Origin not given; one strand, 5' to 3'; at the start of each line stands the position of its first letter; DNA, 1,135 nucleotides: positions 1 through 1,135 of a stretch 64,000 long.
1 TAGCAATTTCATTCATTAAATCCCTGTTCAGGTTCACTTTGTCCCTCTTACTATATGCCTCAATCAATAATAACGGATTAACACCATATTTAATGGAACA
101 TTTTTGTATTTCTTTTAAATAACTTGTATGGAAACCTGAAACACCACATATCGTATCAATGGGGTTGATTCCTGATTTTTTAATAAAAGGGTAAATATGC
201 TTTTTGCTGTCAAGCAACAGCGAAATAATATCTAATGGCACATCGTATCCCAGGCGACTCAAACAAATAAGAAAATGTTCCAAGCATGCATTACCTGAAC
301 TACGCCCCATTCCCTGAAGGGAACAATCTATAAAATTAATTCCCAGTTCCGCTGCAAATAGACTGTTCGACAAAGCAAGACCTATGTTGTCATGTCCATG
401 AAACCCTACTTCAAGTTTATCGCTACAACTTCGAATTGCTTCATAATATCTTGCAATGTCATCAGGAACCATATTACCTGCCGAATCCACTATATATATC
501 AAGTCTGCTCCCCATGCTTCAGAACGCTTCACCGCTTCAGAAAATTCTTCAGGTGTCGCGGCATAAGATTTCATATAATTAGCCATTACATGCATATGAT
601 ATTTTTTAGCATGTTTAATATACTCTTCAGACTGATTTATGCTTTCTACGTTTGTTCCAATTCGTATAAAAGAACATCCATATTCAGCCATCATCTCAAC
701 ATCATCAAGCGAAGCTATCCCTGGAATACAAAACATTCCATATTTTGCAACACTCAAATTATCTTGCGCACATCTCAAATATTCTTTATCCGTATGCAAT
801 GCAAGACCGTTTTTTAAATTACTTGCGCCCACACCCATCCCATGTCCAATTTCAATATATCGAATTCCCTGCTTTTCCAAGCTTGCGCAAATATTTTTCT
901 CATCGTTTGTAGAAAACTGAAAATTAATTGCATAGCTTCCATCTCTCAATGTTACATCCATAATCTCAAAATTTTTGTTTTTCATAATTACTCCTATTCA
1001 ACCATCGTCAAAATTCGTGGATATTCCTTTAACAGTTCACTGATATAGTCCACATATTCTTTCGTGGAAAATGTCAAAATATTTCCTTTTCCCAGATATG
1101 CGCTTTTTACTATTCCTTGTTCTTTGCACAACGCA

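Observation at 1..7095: Acyl-ACP tailoring module appended to the nonulosonic-acid operon: possible N-acylated legionaminic/pseudaminic-acid derivative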

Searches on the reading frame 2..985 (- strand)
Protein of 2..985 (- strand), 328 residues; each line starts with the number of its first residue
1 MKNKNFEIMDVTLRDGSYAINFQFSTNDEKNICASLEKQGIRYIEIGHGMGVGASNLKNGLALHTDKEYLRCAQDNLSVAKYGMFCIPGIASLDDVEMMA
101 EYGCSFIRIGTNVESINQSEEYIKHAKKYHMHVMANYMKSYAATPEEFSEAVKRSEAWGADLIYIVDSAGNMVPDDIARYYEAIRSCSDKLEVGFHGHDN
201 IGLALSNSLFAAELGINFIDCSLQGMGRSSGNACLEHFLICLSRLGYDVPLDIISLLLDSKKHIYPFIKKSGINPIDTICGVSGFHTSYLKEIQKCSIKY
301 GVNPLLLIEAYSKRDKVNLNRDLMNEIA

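Call 6: search_protein_families(library=pfam, proteins=[window:2-985:-], max_evalue=0.01)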
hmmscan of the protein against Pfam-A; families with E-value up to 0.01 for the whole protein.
seq(328 aa): 1 family
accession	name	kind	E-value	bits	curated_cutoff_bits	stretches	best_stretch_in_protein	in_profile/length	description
PF00682.25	HMGL-like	-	8.4e-38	130.7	29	1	6-256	2-253/260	HMGL-like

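Call 7: search_protein_families(library=ncbifam, proteins=[window:2-985:-], max_evalue=0.01)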
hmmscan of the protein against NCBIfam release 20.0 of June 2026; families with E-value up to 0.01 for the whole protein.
seq(328 aa): 26 families (the best 25 are shown)
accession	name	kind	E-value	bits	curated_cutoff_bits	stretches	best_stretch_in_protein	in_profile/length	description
NF006049.0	PRK08195.1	subfamily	1.2e-79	267.9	229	1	2-328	4-332/344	4-hyroxy-2-oxovalerate/4-hydroxy-2-oxopentanoic acid aldolase,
TIGR03217.1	4OH_2_O_val_ald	equivalog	3.2e-72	243.5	286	1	5-328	2-327/334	4-hydroxy-2-oxovalerate aldolase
NF002085.0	PRK00915.1-2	subfamily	1.1e-23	83.8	517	2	113-253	121-259/504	2-isopropylmalate synthase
TIGR02660.1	nifV_homocitr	equivalog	6e-23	81.7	462.9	1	8-254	4-250/365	homocitrate synthase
TIGR02090.1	LEU1_arch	subfamily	4.6e-21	75.4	484.75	1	115-254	110-247/363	isopropylmalate/citramalate/homocitrate synthases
TIGR00973.1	leuA_bact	equivalog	1.1e-20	73.6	598.7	2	114-242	114-245/494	2-isopropylmalate synthase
TIGR00977.1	citramal_synth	equivalog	1.9e-19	69.4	450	2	111-249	119-258/526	citramalate synthase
NF002086.0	PRK00915.1-3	equivalog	3.5e-19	68.7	532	1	114-242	119-250/516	2-isopropylmalate synthase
TIGR02146.1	LysS_fung_arch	equivalog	4.5e-19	68.9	413.55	1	8-242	1-235/344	homocitrate synthase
NF002088.0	PRK00915.1-5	equivalog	1.2e-18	66.9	697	2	114-242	116-247/514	2-isopropylmalate synthase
NF002084.0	PRK00915.1-1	equivalog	1.8e-17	63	748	1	4-242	3-248/523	2-isopropylmalate synthase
NF006761.0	PRK09282.1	domain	3e-17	62.3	402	1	96-256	102-263/591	pyruvate carboxylase subunit B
NF002087.0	PRK00915.1-4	equivalog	2.4e-16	59.4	729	1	116-242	121-250/516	2-isopropylmalate synthase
NF041069.1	IPMS_Sufob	equivalog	2.8e-16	59.8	600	1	114-253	110-250/371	isopropylmalate synthase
TIGR01108.1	oadA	equivalog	1.3e-14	53.6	756.5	1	96-256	97-258/582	sodium-extruding oxaloacetate decarboxylase subunit alpha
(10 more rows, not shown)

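Call 38: search_solved_structures(query=window:2-985:-, max_evalue=1e-10)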
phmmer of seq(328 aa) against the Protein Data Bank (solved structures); distinct sequences matched with E-value up to 1e-10: 12.
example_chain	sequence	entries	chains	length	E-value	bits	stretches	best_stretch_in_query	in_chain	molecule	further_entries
1nvm_A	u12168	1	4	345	7.3e-50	173.3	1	4-325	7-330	4-hydroxy-2-oxovalerate aldolase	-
8ih7_A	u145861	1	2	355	2.1e-48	168.5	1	4-327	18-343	4-hydroxy-2-oxovalerate aldolase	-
4jn6_A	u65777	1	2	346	5.3e-40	140.9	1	7-324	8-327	4-hydroxy-2-oxovalerate aldolase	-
4lrs_A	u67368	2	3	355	1.9e-39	139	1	7-324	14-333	4-hydroxy-2-oxovalerate aldolase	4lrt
3dxi_A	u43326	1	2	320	1.2e-21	80.6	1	6-255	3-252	Putative aldolase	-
3a9i_A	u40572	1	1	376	8.3e-14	54.8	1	5-241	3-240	Homocitrate synthase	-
2ztj_A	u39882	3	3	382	8.7e-14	54.7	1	5-241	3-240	Homocitrate synthase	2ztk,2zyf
3eeg_A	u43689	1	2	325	2.5e-13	53.3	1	4-242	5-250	2-isopropylmalate synthase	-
6ktq_A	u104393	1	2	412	3.7e-13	52.7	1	7-256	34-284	Homocitrate synthase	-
3ewb_X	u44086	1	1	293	2.2e-12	50.1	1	3-243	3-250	2-isopropylmalate synthase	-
3ble_A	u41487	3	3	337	9.8e-12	48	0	123-240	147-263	Citramalate synthase from Leptospira interrogans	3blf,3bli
3rmj_A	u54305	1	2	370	4e-11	46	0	158-285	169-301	2-isopropylmalate synthase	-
